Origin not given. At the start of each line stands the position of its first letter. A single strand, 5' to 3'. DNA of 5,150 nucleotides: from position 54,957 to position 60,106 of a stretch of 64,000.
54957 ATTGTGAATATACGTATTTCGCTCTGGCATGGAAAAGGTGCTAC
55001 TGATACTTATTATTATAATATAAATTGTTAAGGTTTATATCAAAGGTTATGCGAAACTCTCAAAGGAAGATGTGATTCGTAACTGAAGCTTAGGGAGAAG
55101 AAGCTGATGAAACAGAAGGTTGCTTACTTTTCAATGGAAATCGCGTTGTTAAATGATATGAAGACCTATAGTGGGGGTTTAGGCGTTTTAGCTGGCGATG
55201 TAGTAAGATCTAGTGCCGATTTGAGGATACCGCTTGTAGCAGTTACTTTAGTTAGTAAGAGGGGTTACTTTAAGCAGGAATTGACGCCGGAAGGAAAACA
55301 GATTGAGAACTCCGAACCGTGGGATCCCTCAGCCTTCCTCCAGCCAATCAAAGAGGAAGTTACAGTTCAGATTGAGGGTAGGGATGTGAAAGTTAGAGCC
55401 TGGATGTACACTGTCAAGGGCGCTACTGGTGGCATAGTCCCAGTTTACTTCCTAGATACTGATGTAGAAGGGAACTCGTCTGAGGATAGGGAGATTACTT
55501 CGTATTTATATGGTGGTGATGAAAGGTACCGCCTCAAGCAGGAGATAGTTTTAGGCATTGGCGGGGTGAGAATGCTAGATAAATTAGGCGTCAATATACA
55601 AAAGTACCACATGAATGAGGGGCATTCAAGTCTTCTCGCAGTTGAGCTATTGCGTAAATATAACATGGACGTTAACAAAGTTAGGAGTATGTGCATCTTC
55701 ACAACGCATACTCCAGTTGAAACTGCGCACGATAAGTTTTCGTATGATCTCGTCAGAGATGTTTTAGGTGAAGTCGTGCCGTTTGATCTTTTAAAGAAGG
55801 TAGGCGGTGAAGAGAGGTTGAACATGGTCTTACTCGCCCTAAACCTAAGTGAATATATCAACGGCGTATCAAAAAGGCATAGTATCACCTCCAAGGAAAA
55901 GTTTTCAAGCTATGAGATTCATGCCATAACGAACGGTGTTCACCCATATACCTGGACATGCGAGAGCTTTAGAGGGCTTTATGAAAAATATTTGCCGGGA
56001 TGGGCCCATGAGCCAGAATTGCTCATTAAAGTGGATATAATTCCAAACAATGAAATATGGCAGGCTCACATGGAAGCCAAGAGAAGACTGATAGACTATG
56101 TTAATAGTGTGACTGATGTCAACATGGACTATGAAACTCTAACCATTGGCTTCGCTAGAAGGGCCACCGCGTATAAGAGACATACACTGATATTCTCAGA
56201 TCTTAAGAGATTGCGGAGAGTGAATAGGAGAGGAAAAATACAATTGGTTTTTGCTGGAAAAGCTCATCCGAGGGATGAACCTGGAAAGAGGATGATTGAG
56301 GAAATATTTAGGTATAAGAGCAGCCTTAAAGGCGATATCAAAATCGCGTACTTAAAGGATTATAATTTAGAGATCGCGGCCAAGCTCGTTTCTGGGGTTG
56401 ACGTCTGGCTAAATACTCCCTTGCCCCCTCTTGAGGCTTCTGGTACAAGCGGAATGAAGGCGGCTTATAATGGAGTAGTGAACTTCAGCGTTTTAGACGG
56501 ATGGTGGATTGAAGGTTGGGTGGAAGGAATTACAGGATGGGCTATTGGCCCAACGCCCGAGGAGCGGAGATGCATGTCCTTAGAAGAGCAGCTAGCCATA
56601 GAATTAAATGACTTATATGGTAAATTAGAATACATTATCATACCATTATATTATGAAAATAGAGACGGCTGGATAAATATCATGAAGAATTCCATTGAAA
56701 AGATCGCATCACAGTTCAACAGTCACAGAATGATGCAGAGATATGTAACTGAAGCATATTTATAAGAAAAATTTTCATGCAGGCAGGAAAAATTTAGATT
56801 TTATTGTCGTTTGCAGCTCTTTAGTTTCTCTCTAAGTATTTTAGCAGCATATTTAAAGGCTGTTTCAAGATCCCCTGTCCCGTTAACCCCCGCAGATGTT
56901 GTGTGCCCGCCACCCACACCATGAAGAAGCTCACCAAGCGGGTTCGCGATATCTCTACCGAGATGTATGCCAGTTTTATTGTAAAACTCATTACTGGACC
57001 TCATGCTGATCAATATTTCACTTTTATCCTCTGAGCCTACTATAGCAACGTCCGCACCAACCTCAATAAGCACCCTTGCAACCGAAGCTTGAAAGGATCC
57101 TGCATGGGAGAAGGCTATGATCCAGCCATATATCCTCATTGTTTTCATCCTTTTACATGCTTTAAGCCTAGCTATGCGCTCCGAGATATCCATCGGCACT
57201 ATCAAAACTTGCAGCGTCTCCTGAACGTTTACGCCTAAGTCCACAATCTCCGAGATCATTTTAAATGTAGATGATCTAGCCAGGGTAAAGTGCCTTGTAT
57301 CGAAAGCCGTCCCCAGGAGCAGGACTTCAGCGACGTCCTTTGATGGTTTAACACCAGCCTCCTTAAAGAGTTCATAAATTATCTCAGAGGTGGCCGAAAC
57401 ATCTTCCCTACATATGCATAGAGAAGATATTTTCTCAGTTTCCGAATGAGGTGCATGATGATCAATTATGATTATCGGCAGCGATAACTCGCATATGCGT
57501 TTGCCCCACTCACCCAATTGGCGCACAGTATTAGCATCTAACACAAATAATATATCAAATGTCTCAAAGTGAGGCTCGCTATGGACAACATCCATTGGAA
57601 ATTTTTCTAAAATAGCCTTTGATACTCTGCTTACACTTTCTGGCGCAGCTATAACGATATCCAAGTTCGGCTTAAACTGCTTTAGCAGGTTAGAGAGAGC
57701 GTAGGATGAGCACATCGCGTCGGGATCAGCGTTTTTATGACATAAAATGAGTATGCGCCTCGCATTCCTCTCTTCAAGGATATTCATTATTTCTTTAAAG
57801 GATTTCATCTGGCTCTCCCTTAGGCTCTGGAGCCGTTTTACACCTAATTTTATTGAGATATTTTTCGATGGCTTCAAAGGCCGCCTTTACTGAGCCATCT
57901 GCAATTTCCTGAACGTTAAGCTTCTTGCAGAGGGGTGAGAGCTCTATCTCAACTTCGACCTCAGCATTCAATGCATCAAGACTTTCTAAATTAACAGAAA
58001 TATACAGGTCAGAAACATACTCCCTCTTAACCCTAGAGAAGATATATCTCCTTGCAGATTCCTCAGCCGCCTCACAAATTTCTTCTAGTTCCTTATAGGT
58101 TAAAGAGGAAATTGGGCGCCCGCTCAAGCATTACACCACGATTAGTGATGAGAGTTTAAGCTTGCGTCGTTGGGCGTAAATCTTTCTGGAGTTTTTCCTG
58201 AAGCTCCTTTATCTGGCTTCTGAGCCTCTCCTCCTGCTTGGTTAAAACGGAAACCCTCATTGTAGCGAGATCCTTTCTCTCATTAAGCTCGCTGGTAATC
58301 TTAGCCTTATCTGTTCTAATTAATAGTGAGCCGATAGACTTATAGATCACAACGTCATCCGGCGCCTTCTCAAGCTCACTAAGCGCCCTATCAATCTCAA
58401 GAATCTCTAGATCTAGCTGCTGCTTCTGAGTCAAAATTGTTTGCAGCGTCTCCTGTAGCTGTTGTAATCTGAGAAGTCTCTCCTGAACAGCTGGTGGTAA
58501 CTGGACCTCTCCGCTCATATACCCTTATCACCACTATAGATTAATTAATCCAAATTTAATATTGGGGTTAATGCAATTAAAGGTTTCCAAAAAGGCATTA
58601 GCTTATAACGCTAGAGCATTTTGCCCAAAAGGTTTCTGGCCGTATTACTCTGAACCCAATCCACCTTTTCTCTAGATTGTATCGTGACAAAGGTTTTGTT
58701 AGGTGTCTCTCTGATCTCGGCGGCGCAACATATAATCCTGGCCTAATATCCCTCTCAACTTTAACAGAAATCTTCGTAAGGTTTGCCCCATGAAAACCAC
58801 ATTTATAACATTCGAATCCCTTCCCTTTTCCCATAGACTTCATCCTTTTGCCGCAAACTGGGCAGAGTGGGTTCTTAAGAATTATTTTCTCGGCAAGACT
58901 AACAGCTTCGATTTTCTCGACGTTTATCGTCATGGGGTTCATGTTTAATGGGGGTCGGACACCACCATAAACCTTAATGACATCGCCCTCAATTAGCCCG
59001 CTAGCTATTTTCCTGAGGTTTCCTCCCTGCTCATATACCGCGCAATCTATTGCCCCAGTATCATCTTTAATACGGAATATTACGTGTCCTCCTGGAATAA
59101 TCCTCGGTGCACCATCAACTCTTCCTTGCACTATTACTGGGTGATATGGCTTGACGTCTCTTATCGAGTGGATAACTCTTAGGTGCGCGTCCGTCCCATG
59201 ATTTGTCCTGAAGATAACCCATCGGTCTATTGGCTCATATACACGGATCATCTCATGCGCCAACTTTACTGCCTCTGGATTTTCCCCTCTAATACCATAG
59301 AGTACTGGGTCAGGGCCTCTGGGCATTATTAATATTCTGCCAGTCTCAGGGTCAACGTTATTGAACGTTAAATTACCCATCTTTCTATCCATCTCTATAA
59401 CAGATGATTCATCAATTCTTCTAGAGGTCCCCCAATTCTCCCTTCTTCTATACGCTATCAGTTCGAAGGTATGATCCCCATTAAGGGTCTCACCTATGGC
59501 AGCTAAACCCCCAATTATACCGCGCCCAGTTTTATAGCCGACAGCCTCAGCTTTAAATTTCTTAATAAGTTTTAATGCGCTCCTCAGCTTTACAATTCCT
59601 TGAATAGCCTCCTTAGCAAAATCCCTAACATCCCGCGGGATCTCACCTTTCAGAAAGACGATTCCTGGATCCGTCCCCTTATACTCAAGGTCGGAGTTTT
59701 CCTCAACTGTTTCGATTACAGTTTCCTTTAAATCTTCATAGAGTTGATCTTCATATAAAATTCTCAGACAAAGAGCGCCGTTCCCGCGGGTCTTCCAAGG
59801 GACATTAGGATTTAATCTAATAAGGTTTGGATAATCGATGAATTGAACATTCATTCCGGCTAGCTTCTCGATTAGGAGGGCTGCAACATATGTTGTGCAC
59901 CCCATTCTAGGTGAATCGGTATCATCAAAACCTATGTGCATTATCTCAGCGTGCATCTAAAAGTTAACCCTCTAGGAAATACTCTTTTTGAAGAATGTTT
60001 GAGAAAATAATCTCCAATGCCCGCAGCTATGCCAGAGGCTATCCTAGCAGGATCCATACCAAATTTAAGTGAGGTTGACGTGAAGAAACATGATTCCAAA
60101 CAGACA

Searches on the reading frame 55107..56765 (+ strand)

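Call 88: search_protein_families(library=pfam, proteins=[window:55107-56765:+], max_evalue=0.00001)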
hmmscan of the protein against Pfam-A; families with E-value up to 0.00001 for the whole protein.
window:55107-56765:+ (552 aa): 1 family
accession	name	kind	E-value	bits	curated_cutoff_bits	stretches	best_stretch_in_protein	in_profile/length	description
PF00343.26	Phosphorylase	-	1.7e-29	103.1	27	1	235-469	321-583/713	Carbohydrate phosphorylase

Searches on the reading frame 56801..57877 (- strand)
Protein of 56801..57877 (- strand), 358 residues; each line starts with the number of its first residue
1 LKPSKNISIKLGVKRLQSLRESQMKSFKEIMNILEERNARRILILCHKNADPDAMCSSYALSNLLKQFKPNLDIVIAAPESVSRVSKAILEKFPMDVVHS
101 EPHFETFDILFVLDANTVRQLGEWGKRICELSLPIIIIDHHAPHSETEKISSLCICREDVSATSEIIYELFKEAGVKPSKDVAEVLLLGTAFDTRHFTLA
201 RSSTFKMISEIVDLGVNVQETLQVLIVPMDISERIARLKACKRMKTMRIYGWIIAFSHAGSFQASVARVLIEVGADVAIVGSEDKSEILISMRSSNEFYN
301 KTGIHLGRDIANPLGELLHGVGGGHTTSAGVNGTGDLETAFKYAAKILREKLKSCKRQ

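Call 88: search_protein_families(library=pfam, proteins=[window:56801-57877:-], max_evalue=0.00001)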
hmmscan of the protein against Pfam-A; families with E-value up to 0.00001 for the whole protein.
window:56801-57877:- (358 aa): 1 family
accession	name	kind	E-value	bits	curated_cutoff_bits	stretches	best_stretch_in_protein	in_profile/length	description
PF01368.27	DHH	-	9.5e-20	71.6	28.1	1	41-190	1-125/125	DHH family, N-terminal domain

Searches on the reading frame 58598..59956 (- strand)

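Call 88: search_protein_families(library=pfam, proteins=[window:58598-59956:-], max_evalue=0.00001)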
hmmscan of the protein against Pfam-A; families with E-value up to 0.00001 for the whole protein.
window:58598-59956:- (452 aa): 4 families
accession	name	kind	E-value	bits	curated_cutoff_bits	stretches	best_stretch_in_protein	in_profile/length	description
PF08489.16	TiaS_FLD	-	1.3e-41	141.8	21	1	144-258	1-116/116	TiaS FLD domain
PF22641.2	TiaS_TCKD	-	4e-28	98.8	27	1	8-142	2-155/156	TiaS TCKD domain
PF23783.1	Zn_ribbon_TiaS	-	1.2e-16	60.6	27.3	1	362-404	1-41/41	TiaS C-terminal zinc ribbon domain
PF01336.31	tRNA_anti-codon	-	2.4e-09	37.4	27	1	274-350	1-73/75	OB-fold nucleic acid binding domain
